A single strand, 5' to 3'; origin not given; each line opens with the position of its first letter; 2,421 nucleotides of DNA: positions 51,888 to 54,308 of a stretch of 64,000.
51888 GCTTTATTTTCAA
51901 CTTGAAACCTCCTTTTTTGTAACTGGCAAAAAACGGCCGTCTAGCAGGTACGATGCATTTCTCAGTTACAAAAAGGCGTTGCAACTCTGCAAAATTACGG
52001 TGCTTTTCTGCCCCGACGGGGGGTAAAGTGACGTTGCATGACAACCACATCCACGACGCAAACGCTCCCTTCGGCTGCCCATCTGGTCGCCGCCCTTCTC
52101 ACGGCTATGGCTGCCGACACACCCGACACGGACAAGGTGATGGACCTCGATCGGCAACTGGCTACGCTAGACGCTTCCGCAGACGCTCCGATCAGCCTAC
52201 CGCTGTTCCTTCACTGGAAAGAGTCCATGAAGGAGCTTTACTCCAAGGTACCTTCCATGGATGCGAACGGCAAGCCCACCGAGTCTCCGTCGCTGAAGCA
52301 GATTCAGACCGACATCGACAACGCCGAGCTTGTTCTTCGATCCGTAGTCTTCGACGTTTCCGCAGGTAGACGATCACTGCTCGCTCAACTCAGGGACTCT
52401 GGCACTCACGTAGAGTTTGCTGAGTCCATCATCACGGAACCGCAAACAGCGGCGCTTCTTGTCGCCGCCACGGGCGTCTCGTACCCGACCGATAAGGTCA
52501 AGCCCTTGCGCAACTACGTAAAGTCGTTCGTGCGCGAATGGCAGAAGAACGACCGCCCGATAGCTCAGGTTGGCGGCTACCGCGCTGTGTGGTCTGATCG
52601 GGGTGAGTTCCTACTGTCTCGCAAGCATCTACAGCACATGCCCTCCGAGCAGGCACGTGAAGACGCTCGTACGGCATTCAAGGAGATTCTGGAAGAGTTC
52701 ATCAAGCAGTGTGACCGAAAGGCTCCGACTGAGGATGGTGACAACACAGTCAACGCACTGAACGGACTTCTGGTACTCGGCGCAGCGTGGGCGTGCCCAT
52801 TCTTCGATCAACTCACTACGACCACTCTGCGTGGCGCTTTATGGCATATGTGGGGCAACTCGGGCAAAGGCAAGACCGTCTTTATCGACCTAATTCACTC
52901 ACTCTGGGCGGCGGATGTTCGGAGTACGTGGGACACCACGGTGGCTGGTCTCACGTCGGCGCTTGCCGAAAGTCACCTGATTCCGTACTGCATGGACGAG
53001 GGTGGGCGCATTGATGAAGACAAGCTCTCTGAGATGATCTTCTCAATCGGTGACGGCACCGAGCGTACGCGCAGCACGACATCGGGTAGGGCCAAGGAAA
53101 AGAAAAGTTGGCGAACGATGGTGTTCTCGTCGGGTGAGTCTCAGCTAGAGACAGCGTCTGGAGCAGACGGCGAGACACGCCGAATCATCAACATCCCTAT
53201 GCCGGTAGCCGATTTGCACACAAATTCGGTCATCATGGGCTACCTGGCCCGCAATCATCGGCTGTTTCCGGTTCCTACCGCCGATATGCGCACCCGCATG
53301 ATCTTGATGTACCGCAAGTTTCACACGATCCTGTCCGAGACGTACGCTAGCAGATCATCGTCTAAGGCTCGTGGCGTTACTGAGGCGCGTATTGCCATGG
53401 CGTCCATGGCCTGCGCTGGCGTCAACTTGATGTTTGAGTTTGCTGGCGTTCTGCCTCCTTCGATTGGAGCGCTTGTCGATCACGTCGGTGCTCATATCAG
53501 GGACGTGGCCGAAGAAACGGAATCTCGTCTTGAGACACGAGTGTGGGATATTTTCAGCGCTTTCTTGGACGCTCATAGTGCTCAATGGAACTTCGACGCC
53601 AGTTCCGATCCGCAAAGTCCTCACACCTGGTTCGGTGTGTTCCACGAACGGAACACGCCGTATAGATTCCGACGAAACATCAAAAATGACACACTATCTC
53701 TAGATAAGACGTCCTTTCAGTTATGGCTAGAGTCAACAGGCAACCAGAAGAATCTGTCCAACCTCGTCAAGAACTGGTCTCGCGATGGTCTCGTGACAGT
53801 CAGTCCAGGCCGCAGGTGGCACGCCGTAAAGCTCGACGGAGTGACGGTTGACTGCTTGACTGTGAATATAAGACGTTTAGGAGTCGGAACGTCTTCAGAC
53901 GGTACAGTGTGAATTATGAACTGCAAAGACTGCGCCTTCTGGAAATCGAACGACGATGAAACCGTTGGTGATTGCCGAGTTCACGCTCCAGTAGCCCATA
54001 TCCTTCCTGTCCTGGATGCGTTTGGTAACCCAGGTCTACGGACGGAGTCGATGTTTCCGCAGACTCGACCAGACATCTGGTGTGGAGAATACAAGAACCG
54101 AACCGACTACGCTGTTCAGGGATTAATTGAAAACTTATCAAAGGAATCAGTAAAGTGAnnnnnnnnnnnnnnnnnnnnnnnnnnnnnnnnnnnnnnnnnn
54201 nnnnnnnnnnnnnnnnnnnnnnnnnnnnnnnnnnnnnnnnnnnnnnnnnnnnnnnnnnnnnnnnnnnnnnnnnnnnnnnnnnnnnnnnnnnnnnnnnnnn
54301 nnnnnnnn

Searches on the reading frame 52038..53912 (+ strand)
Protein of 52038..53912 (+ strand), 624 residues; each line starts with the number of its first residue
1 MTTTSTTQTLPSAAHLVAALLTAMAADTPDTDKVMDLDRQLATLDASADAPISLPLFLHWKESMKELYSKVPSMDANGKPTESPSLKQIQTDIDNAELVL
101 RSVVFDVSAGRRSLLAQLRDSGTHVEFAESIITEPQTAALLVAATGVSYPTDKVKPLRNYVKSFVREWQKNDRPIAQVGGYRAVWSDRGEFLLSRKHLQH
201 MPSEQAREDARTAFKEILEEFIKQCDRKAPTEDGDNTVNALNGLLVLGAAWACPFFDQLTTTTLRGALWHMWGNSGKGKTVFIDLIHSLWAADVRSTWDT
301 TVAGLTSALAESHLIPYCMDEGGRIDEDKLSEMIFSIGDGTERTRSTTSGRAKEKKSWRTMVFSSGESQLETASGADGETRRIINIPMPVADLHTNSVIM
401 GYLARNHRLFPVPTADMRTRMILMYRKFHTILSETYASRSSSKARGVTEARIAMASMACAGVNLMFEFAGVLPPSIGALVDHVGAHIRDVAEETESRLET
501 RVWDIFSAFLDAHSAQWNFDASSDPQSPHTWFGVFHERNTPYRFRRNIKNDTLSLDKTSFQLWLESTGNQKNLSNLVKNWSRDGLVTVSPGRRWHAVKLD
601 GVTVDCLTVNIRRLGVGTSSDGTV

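Call 8: search_protein_families(library=pfam, proteins=[window:52038-53912:+], max_evalue=0.01)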
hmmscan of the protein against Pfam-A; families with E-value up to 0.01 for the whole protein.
window:52038-53912:+ (624 aa): 1 family
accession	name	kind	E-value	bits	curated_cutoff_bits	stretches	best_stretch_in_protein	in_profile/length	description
PF06048.17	DUF927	-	5.5e-12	46.4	22.6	1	143-356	79-283/284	Domain of unknown function (DUF927)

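Call 9: search_protein_families(library=phrogs, proteins=[window:52038-53912:+], max_evalue=0.001)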
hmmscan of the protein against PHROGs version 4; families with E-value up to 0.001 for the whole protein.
window:52038-53912:+ (624 aa): 3 families
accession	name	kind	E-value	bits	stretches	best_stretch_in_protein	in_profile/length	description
phrog_8841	-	DNA, RNA and nucleotide metabolism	1.1e-17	65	1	268-387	287-410/633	DNA primase/helicase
phrog_1139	-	DNA, RNA and nucleotide metabolism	4.4e-14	52.4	1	241-513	519-798/895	DNA primase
phrog_25314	-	unknown function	2.5e-07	30.3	1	143-367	497-722/1010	-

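Call 12: search_dna_similar(query=window:52038-53912:+, collection=phages, mode=protein, max_rows=25)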
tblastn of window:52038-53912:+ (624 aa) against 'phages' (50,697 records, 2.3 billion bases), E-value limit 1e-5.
No match.

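Call 13: find_related_loci(query=window:52038-53912:+, collection=viral_contigs, flank=6000)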
Query window:52038-53912:+ (624 aa) in viral_contigs; peptide patterns used: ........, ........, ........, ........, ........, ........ (x = any residue, [..] = any of these).
No stretch of DNA in the collection matches any of the patterns.

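Call 15: find_homologous_proteins(query=window:52038-53912:+)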
Query window:52038-53912:+ (624 aa): 2 proteins with E <= 0.001 among 8000 candidates.
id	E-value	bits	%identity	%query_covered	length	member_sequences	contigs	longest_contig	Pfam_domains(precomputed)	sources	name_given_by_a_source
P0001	0.0e+0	1372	100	96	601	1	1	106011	PF06048.18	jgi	jgi:hypothetical protein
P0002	8.8e-4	36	28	19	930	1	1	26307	PF06048.18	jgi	jgi:putative DNA primase/helicase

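Call 16: find_encoding_contigs(protein=P0001, flank=10000)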
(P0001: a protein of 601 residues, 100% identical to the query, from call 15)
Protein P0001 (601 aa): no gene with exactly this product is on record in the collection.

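Call 29: find_related_loci(query=window:52038-53912:+, collection=metagenome_contigs, flank=10000)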
Query window:52038-53912:+ (624 aa) in metagenome_contigs; peptide patterns used: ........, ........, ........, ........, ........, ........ (x = any residue, [..] = any of these).
26 stretches matched a pattern, but none encodes a relative of the query by tblastn (E <= 1e-3).

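Call 34: search_solved_structures(query=window:52038-53912:+, max_evalue=1)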
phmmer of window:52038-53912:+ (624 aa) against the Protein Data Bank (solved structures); distinct sequences matched with E-value up to 1: 2.
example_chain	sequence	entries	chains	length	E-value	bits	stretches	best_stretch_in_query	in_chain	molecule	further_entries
8tch_A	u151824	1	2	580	3.4e-07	32.3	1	270-389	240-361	Pathogenicity island protein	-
5dgk_A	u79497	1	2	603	0.00014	23.6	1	265-387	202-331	Active helicase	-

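Call 41: search_protein_representatives(protein=window:52038-53912:+)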
Query: 624 residues. Proteins with E-value up to 0.001 (for the whole library): 1949; up to 1e-10: 17; up to 1e-30: 1. The best 150 are listed.
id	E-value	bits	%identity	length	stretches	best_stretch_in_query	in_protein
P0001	0.0e+00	1372.3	100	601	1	24-624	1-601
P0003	9.9e-16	73.7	32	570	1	244-394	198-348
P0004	2.8e-12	62.4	33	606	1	244-387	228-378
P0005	3.2e-12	62.1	25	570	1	69-417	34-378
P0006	3.3e-12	62.1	34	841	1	247-386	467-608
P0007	5.9e-12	61.3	28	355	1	244-439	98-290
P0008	6.6e-12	61.1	33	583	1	245-381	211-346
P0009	1.7e-11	59.8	29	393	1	240-386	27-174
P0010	1.9e-11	59.6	30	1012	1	246-390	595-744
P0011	2.0e-11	59.5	32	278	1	241-373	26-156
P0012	3.8e-11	58.6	33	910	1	246-387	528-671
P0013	4.6e-11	58.3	32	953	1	247-382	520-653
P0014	6.5e-11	57.8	31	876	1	244-392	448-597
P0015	7.5e-11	57.6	29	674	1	205-387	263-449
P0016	9.0e-11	57.4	34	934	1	247-379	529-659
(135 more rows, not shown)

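Call 51: search_protein_families(library=ncbifam, proteins=[window:52038-53912:+], max_evalue=0.01)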
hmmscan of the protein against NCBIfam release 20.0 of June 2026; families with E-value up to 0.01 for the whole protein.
window:52038-53912:+ (624 aa): 1 family
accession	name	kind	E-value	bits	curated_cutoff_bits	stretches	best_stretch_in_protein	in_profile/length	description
NF047345.1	SCCmet_Cch1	equivalog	4.3e-11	42.1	700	1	255-389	175-316/542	cassette chromosome replicative helicase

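Call 52: predict_structure(alignment_id=A1)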
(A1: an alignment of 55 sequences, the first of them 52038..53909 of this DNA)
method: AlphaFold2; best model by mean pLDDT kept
length: 624 residues; sequences in the alignment: 55
mean_pLDDT: 83.4   pTM: 0.75
mean pLDDT of the five models: 83.4, 80.8, 80.7, 80.1, 79.3
residues with pLDDT >= 90: 292; 70-90: 233; 50-70: 63; < 50: 36
segments of 3 or more residues with pLDDT < 50: 1-8, 46-67, 90-93
pLDDT, mean of each block of 10 residues (from residue 1): 47 82 88 89 58 33 43 81 65 67 93 92 91 91 89 89 92 89 91 84 82 88 74 74 94 91 86 91 89 84 95 94 86 95 93 94 94 81 89 74 75 90 95 92 90 96 94 89 92 84 90 82 62 81 60 92 90 88 91 89 92 69 50
secondary structure, 60 per line:
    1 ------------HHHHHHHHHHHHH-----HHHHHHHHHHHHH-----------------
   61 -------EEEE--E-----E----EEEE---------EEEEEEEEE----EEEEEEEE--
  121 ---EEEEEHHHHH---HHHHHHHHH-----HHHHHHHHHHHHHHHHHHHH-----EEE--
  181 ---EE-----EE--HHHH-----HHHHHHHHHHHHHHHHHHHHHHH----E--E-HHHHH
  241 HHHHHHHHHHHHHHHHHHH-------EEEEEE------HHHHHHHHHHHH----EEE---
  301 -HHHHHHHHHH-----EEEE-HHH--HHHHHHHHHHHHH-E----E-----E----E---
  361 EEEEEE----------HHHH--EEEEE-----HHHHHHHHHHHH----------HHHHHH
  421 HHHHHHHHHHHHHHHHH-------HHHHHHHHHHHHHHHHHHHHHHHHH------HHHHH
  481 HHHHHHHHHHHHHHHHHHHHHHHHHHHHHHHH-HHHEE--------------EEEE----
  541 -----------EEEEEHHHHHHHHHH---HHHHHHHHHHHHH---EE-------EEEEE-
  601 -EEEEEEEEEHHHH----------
elements in order: H13-25 H31-43 E68-71 E85-88 E98-106 E111-118 E124-128 H129-133 H137-145 H151-170 E176-178 H195-198 H204-226 H236-259 E267-272 H279-290 E295-297 H302-311 E317-320 H327-339 E361-366 H377-380 E383-387 H393-404 H415-437 H445-469 H476-512 E533-536 E552-556 H557-566 H570-582 E595-599 E602-610 H611-614

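Call 54: fold_search(model_id=the predicted structure, library=pdb)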
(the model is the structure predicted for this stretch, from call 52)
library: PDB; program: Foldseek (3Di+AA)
matches with E <= 10: 1208; with E <= 0.001: 227
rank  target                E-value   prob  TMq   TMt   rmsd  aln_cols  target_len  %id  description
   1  5dgk_B                5.0e-18  1.00  0.54  0.64   7.4       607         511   13  SCCmec type IV Cch - active helicase (released 2016-08-24)
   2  5dgk_A                3.1e-17  1.00  0.55  0.64   7.6       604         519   13  SCCmec type IV Cch - active helicase (released 2016-08-24)
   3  8tch_A                1.1e-15  1.00  0.48  0.59   8.0       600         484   13  Initiation of replication protein with helicase activity encoded by Pathogenicity Island SaPIBov1 (released 2024-07-03)
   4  8tch_B                1.2e-15  1.00  0.49  0.60   7.2       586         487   12  Initiation of replication protein with helicase activity encoded by Pathogenicity Island SaPIBov1 (released 2024-07-03)
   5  8wh6_D                1.0e-06  1.00  0.26  0.29  14.7       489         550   13  MPOX E5 hexamer ADP and ssDNA bound and clear primase domain conformation (released 2024-09-25)
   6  8kg6_4                2.7e-06  1.00  0.26  0.24  11.6       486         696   10  Yeast replisome in state I (released 2023-12-06)
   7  8xj8_C                3.0e-06  1.00  0.28  0.42   9.1       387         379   13  The Cryo-EM structure of MPXV E5 C-terminal in complex with DNA (released 2024-05-01)
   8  9im2_F                3.3e-06  1.00  0.30  0.39  12.2       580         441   11  The Cryo-EM structure of MPXV E5 in complex with ssDNA in intermediate state 3 (released 2025-06-18)
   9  8xj8_D                3.6e-06  1.00  0.29  0.45   8.9       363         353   15  The Cryo-EM structure of MPXV E5 C-terminal in complex with DNA (released 2024-05-01)
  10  8wh3_A                4.0e-06  1.00  0.28  0.35  12.9       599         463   10  MPOX E5 hexamer apo form (released 2024-09-25)
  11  8s09_5                4.4e-06  1.00  0.25  0.23  13.0       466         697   13  H. sapiens MCM2-7 double hexamer bound to double stranded DNA (released 2024-10-02)
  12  8xj6_B                7.8e-06  1.00  0.27  0.42   9.4       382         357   13  The Cryo-EM structure of MPXV E5 apo conformation (released 2024-05-01)
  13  8xj6_E                1.0e-05  1.00  0.27  0.34   9.8       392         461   12  The Cryo-EM structure of MPXV E5 apo conformation (released 2024-05-01)
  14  8wh0_A                1.0e-05  1.00  0.31  0.39  12.2       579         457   10  MPOX E5 hexamer ssDNA and AMP-PNP bound conformation (released 2024-10-09)
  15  8xj7_D                1.1e-05  1.00  0.28  0.37   9.3       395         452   13  The Cryo-EM structure of MPXV E5 in complex with DNA (released 2024-05-01)
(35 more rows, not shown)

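Call 58: search_solved_structures(query=A1, max_evalue=0.01, show_alignments=2)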
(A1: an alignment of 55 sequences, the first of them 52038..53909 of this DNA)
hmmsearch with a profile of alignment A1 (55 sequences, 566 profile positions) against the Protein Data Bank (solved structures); distinct sequences matched with E-value up to 0.01: 2.
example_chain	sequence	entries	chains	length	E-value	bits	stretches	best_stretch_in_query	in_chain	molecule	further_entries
5dgk_A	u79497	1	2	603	8e-87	295.9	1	40-549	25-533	Active helicase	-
8tch_A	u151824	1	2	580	3.9e-86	293.6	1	20-561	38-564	Pathogenicity island protein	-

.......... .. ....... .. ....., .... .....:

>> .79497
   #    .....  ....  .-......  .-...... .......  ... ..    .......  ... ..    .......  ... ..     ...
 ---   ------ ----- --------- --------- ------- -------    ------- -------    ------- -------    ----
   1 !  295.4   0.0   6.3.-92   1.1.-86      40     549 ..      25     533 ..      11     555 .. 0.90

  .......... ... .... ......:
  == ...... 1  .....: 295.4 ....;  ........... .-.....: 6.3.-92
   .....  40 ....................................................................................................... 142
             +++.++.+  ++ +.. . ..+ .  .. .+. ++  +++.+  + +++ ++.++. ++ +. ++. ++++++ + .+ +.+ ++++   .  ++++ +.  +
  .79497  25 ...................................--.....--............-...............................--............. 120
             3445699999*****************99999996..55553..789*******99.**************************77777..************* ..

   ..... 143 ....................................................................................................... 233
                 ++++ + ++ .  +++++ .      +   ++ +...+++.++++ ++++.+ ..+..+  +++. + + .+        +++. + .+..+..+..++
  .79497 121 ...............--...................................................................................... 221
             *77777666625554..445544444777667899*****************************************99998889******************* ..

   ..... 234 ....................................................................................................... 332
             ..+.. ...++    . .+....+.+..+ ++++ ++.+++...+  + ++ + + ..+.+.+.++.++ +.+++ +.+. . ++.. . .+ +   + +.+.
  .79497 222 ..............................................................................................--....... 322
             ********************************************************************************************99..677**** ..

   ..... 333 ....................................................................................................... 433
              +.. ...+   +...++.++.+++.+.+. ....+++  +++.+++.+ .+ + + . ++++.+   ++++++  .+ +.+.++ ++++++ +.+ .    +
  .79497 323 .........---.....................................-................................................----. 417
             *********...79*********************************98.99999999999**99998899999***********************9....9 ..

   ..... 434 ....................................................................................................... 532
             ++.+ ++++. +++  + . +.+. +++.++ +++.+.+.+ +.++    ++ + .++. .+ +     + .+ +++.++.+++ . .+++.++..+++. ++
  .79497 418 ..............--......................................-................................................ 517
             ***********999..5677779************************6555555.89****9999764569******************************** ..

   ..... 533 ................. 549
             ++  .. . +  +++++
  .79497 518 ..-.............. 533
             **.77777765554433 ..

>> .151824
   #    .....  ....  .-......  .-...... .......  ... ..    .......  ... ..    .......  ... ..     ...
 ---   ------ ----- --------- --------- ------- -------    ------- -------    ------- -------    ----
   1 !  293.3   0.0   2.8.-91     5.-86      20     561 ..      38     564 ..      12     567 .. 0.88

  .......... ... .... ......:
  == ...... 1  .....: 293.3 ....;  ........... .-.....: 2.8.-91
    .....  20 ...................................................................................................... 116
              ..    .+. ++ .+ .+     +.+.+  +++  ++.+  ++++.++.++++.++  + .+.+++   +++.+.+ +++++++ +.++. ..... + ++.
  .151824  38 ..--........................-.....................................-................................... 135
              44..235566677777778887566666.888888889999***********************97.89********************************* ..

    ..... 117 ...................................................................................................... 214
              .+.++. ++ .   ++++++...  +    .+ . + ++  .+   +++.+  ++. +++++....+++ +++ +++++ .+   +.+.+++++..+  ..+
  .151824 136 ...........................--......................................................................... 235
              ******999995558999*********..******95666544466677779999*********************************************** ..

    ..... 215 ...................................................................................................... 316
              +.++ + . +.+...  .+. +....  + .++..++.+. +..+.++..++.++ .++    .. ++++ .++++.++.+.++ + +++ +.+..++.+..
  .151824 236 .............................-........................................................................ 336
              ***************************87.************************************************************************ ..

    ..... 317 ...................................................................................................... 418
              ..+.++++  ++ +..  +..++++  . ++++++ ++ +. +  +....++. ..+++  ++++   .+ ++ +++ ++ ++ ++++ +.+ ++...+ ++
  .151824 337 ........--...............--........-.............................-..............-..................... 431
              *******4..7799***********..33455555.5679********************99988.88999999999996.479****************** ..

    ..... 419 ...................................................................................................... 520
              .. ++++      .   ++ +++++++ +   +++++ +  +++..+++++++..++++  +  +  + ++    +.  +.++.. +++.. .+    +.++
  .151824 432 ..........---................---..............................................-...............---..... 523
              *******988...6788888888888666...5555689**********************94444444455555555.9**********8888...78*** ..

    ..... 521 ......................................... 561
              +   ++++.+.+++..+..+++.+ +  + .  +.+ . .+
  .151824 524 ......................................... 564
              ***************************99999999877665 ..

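Call 61: fold_search(model_id=the predicted structure, library=viral)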
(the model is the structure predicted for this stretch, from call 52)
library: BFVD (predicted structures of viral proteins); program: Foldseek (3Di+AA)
matches with E <= 10: 1133; with E <= 0.001: 226
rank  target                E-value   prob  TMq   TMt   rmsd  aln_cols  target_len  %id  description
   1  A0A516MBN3            1.7e-22  1.00  0.56  0.54  18.2       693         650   15  (no name in the UniProt tables at hand)
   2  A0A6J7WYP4            1.1e-21  1.00  0.57  0.38   7.7       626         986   13  DUF927 domain-containing protein [uncultured Caudovirales phage]
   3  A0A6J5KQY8            1.4e-21  1.00  0.58  0.40   7.6       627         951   13  DUF927 domain-containing protein [uncultured Caudovirales phage]
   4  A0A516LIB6            4.7e-21  1.00  0.60  0.42   7.6       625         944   14  (no name in the UniProt tables at hand)
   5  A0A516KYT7            6.7e-20  1.00  0.48  0.33  17.5       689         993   14  (no name in the UniProt tables at hand)
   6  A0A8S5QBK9            9.1e-20  1.00  0.50  0.58   7.9       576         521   14  Active helicase ring shaped helicase [Siphoviridae sp. ctyNQ5]
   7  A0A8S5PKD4            7.3e-19  1.00  0.55  0.36  10.3       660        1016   13  Replication protein B [Podoviridae sp. ctnCN2]
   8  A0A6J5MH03            1.2e-18  1.00  0.55  0.39   8.3       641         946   13  DUF927 domain-containing protein [uncultured Caudovirales phage]
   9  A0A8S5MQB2            1.3e-18  1.00  0.50  0.33  14.7       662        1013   15  Replication protein B [Podoviridae sp. ctUS21]
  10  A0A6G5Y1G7            3.4e-18  1.00  0.51  0.33  11.1       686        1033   14  (no name in the UniProt tables at hand)
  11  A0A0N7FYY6            2.3e-16  1.00  0.53  0.38  13.3       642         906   15  (no name in the UniProt tables at hand)
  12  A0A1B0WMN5            1.2e-13  1.00  0.49  0.36  14.3       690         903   14  Toprim domain-containing protein [Flavobacterium phage 23T]
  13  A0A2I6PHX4            2.1e-12  1.00  0.42  0.30  16.5       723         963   12  RNA polymerase-binding transcription factor [Pseudomonas phage PMBT3]
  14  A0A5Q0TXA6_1          8.4e-12  1.00  0.37  0.30  13.0       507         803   13  DNA polymerase I [uncultured virus]
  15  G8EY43                2.0e-11  1.00  0.39  0.36  14.2       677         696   13  Uncharacterized protein [Synechococcus phage S-CAM8]
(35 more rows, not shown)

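Call 71: find_related_loci(query=P0005, collection=viral_contigs, flank=5000)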
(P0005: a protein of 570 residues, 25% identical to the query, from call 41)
Query P0005 (570 aa) in viral_contigs; peptide patterns used: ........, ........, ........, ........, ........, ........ (x = any residue, [..] = any of these).
6 stretches matched a pattern, but none encodes a relative of the query by tblastn (E <= 1e-3).

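Call 72: find_related_loci(query=P0003, collection=viral_contigs, flank=5000)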
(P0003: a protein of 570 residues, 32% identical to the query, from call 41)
Query P0003 (570 aa) in viral_contigs; peptide patterns used: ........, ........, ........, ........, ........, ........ (x = any residue, [..] = any of these).
16 stretches matched a pattern, but none encodes a relative of the query by tblastn (E <= 1e-3).

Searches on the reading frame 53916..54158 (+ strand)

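Call 50: search_protein_families(library=pfam, proteins=[window:53916-54158:+], max_evalue=0.01)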
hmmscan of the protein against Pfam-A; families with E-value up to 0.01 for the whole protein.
window:53916-54158:+ (80 aa): 1 family
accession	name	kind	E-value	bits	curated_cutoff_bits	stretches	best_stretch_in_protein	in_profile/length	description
PF01355.22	HIPIP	-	0.0085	16.8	22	1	2-22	30-50/66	High potential iron-sulfur protein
